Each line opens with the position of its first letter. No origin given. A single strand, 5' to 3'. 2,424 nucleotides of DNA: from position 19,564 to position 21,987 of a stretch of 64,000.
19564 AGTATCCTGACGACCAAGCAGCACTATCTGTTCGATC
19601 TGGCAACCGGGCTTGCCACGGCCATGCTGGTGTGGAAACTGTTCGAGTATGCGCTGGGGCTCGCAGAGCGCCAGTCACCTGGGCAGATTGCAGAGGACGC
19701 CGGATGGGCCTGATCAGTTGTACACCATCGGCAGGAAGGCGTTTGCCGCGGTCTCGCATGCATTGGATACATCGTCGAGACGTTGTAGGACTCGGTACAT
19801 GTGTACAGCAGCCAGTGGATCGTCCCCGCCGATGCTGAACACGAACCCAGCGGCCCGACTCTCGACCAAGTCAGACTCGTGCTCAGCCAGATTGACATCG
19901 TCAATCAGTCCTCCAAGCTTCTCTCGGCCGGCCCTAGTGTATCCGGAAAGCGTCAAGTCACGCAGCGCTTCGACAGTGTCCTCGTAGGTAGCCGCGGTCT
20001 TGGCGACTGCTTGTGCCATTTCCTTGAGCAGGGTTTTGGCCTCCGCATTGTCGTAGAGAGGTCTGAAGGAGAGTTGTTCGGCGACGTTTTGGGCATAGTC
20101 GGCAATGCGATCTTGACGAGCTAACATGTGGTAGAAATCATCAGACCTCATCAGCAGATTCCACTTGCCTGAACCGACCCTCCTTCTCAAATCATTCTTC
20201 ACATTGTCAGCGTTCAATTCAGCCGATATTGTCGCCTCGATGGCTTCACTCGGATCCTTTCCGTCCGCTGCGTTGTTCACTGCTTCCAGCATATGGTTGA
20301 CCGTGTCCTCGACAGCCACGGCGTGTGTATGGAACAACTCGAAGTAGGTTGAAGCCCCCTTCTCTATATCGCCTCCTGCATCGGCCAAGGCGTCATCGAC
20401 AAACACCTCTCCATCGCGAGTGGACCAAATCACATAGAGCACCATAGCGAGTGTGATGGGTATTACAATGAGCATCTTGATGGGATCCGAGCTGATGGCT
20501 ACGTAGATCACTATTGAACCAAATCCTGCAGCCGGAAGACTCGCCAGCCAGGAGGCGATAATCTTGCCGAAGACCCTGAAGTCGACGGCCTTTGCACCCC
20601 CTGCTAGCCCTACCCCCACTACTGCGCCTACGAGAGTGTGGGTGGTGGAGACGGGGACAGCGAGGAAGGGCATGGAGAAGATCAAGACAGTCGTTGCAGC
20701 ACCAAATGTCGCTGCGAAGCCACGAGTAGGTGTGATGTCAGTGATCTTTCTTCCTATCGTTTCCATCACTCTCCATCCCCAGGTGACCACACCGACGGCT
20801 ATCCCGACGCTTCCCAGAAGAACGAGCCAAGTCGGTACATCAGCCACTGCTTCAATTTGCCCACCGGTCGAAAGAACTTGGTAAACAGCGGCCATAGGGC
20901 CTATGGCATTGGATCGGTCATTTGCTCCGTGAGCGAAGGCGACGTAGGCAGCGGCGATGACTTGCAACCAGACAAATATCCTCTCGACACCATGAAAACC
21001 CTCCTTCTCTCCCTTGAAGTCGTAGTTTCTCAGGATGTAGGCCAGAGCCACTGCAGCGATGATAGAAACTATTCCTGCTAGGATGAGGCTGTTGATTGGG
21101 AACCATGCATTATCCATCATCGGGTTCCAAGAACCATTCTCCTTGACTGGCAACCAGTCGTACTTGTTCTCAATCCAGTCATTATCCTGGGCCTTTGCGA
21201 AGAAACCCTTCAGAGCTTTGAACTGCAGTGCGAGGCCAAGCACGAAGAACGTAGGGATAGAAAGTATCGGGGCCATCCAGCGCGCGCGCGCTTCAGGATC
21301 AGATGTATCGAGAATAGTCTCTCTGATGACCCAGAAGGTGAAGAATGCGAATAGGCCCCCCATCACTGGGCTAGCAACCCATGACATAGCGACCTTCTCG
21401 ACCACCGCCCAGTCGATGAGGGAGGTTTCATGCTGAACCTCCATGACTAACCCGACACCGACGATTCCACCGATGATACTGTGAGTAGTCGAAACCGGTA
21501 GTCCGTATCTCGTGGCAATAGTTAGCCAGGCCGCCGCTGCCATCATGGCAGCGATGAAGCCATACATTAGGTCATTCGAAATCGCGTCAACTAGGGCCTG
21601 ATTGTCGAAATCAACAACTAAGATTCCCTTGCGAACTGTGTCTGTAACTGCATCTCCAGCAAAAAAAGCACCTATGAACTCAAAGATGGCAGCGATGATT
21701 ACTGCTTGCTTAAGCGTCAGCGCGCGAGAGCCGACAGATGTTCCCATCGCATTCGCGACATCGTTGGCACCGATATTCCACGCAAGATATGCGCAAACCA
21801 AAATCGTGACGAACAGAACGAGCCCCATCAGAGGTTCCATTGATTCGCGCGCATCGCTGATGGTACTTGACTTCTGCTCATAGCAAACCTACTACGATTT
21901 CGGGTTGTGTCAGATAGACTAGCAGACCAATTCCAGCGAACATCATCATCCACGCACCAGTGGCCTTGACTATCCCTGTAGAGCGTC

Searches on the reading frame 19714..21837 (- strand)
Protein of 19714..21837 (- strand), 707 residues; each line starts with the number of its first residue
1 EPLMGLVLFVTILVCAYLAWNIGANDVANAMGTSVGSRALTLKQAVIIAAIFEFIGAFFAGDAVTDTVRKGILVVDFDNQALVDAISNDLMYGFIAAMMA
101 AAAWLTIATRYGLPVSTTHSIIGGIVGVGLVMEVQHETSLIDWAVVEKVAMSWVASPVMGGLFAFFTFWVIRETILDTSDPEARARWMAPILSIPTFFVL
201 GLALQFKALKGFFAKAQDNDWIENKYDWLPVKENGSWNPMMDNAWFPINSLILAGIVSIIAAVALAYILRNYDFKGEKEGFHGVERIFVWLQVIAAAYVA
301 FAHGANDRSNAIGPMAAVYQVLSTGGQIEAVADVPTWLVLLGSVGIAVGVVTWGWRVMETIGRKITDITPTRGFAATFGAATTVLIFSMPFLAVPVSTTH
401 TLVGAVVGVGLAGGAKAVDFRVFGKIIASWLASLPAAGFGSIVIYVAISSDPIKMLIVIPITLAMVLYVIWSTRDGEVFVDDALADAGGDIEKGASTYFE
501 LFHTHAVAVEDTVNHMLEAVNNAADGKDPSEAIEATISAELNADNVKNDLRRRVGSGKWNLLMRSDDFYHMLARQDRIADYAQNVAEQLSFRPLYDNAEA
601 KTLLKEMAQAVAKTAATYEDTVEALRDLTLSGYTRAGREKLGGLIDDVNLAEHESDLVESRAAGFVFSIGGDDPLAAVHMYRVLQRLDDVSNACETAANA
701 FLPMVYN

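Call 82: search_protein_families(library=pfam, proteins=[window:19714-21837:-], max_evalue=0.00001)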
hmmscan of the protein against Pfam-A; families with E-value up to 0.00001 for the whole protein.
window:19714-21837:- (707 aa): 2 families
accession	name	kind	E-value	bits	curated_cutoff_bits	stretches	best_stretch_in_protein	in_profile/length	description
PF01384.25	PHO4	-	5.5e-111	371.4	33.7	1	22-439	1-348/350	Phosphate transporter family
PF01865.21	PhoU_div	-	1.3e-17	64.3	24.4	1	501-705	12-212/214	Protein of unknown function DUF47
